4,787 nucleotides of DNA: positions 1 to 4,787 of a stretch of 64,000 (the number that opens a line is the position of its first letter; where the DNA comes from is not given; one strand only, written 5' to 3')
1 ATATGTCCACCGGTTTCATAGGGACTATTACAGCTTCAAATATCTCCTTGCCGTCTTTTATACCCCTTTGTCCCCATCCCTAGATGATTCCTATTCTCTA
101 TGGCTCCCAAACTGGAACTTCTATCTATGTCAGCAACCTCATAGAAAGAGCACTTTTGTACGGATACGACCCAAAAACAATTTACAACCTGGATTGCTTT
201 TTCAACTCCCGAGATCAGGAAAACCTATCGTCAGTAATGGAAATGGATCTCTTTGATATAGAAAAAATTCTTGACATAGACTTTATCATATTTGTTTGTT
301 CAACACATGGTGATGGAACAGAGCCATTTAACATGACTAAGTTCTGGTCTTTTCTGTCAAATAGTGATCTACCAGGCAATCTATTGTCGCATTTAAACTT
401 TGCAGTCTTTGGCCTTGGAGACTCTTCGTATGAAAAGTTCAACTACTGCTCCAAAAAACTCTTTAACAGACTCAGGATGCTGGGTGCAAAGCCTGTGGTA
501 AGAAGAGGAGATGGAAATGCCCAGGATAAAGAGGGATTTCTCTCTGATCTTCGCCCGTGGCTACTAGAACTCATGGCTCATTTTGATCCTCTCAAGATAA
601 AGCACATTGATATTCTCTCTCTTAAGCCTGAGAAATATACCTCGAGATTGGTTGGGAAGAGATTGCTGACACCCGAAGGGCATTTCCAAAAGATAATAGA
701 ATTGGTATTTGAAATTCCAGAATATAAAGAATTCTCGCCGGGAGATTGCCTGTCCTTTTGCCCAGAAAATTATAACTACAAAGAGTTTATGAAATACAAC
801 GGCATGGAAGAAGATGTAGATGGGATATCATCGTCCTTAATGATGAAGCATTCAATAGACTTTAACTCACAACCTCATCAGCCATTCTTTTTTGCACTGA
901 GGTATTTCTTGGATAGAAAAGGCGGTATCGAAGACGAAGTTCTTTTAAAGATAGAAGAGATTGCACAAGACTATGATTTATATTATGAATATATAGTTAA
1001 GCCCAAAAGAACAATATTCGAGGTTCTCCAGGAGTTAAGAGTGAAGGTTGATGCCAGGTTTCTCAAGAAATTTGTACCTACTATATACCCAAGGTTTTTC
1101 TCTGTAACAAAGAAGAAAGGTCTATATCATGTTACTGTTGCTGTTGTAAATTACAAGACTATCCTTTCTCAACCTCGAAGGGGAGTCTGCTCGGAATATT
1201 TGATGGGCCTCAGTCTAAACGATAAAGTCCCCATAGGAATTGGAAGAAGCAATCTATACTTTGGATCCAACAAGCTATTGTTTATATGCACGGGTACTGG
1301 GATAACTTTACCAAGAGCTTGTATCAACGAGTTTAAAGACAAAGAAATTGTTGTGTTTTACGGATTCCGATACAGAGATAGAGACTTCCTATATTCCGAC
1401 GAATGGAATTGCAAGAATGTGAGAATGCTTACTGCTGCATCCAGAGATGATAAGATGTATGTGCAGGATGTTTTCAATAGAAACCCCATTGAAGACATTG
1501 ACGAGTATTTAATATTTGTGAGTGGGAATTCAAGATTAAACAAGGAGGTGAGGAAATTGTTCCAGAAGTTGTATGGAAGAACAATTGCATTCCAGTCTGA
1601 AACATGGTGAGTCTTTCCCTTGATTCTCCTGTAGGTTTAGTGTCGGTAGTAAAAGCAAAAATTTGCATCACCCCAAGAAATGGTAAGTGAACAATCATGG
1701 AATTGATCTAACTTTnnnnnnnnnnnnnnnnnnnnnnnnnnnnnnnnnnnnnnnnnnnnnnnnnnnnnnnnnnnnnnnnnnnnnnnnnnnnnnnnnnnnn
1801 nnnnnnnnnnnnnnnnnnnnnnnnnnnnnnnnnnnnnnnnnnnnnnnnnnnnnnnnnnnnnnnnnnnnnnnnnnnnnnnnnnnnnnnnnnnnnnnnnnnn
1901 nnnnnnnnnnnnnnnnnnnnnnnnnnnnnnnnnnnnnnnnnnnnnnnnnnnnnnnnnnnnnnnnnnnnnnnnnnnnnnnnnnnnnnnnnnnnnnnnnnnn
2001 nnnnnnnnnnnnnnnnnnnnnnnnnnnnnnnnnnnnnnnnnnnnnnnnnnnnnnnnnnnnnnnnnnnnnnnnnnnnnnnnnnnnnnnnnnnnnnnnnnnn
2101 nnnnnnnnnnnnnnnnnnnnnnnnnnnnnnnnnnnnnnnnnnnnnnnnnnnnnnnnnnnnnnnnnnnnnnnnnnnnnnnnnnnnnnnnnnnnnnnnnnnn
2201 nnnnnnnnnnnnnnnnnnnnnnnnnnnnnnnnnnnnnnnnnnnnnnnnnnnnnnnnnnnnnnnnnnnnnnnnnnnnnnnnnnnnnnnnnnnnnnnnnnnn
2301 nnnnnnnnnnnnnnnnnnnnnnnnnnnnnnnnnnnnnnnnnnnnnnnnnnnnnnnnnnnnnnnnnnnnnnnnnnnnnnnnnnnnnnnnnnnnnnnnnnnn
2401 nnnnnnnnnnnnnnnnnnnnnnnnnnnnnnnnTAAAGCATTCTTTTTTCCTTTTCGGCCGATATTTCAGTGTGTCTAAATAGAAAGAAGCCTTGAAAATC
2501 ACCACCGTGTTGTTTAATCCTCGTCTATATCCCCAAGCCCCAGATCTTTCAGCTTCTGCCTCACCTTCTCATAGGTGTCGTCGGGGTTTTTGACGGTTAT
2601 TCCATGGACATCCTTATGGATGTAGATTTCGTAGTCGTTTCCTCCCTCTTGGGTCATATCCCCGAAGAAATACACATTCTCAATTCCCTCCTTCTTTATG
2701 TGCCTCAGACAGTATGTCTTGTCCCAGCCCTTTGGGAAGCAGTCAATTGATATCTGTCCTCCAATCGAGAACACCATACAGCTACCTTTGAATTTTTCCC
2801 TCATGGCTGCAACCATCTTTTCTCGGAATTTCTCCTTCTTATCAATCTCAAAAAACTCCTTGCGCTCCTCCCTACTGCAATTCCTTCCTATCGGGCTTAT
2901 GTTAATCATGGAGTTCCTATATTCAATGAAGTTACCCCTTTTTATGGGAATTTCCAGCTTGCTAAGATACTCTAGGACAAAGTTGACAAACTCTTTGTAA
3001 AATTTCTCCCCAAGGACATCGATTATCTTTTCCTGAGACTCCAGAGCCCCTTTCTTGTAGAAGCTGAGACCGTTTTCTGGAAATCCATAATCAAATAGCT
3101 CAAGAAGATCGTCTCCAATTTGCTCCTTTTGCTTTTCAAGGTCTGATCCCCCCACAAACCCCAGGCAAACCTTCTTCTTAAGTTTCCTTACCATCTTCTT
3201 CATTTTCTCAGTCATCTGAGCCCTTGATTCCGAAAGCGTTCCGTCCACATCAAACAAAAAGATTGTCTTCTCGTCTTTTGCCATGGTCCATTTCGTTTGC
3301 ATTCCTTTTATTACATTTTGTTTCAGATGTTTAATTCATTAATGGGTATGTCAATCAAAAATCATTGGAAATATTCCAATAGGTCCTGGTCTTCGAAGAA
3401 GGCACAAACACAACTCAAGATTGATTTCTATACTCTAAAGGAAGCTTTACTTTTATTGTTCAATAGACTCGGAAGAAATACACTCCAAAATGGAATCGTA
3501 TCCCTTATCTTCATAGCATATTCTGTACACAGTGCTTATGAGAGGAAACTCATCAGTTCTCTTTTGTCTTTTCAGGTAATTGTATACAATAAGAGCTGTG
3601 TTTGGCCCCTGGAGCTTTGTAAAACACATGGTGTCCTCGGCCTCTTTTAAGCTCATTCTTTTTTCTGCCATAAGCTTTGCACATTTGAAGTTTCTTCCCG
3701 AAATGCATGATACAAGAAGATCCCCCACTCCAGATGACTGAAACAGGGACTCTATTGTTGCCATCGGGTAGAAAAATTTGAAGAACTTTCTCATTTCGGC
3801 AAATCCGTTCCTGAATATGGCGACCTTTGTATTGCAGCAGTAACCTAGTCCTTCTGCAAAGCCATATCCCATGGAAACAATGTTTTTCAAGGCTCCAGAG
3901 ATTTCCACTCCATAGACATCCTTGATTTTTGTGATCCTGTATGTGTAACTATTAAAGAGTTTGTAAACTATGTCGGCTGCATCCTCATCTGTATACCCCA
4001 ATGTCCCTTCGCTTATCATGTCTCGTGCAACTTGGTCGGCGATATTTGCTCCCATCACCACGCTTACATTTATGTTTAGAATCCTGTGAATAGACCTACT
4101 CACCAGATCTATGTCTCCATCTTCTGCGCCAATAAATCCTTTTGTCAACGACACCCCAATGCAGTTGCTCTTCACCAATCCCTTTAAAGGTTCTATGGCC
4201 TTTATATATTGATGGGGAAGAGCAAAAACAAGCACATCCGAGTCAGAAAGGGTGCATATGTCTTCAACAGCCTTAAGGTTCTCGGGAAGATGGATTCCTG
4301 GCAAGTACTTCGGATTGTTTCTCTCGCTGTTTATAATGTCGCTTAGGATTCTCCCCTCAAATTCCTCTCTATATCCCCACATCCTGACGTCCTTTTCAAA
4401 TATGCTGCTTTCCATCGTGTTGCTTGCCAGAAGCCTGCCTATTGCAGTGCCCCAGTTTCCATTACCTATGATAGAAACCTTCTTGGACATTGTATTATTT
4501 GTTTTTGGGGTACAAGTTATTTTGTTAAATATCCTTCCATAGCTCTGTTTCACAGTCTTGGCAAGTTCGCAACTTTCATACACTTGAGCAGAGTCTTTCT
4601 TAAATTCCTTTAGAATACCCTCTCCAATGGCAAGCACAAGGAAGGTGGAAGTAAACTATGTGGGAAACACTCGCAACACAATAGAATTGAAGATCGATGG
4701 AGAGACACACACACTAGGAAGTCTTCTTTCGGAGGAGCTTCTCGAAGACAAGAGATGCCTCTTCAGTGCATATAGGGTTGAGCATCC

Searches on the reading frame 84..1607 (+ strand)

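Call 33: search_protein_families(library=pfam, proteins=[window:84-1607:+], max_evalue=0.001)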
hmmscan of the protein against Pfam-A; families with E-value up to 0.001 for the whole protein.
window:84-1607:+ (508 aa): 3 families
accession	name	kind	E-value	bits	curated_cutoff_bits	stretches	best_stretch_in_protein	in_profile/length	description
PF00258.30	Flavodoxin_1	-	1e-23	84.5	25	1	50-159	29-143/143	Flavodoxin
PF00667.26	FAD_binding_1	-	3.8e-10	40.2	32.3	1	253-372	100-222/222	FAD binding domain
PF00175.26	NAD_binding_1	-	3.2e-05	25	22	1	400-490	1-108/109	Oxidoreductase NAD-binding domain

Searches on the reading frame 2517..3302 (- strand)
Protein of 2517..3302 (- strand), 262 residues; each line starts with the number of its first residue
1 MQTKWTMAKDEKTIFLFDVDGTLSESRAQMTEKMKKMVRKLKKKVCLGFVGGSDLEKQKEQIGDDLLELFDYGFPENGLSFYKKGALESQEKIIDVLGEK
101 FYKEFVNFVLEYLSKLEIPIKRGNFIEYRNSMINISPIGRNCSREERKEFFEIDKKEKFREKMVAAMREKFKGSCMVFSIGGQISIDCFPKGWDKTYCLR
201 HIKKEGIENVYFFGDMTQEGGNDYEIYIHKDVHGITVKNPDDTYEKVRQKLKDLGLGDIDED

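Call 33: search_protein_families(library=pfam, proteins=[window:2517-3302:-], max_evalue=0.001)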
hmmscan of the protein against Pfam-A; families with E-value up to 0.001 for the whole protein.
window:2517-3302:- (262 aa): 3 families
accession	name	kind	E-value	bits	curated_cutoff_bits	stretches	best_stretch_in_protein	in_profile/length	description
PF03332.19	PMM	-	4.5e-91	305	22.4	1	34-251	1-219/221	Eukaryotic phosphomannomutase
PF05116.19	S6PP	-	2.6e-07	30.9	20.3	0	13-117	3-108/247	Sucrose-6F-phosphate phosphohydrolase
PF08282.18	Hydrolase_3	-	3.6e-07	30.6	20.9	1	16-226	2-218/255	haloacid dehalogenase-like hydrolase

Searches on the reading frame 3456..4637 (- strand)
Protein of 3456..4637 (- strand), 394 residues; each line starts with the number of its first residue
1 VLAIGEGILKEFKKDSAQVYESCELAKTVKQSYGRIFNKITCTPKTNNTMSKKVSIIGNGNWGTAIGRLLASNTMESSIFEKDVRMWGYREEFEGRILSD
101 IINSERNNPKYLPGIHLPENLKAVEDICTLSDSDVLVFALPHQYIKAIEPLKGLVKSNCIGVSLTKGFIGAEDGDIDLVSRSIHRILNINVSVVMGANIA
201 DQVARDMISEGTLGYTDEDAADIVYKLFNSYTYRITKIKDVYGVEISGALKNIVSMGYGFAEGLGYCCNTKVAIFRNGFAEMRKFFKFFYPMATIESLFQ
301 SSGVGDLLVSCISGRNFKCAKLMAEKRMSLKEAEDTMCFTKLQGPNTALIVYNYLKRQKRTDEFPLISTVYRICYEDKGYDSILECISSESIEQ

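Call 33: search_protein_families(library=pfam, proteins=[window:3456-4637:-], max_evalue=0.001)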
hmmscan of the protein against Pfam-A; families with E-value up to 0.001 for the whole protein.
window:3456-4637:- (394 aa): 3 families
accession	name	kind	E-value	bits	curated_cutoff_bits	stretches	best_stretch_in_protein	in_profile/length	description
PF07479.19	NAD_Gly3P_dh_C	-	1e-37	129.9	25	1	240-384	1-141/142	NAD-dependent glycerol-3-phosphate dehydrogenase C-terminus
PF01210.29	NAD_Gly3P_dh_N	-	1.9e-34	119.4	23.1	1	53-220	1-157/158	NAD-dependent glycerol-3-phosphate dehydrogenase N-terminus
PF20618.3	GPD_NAD_C_bact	-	0.00082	20.3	27.6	0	302-370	1-66/66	Bacterial GPD, NAD-dependent C-terminal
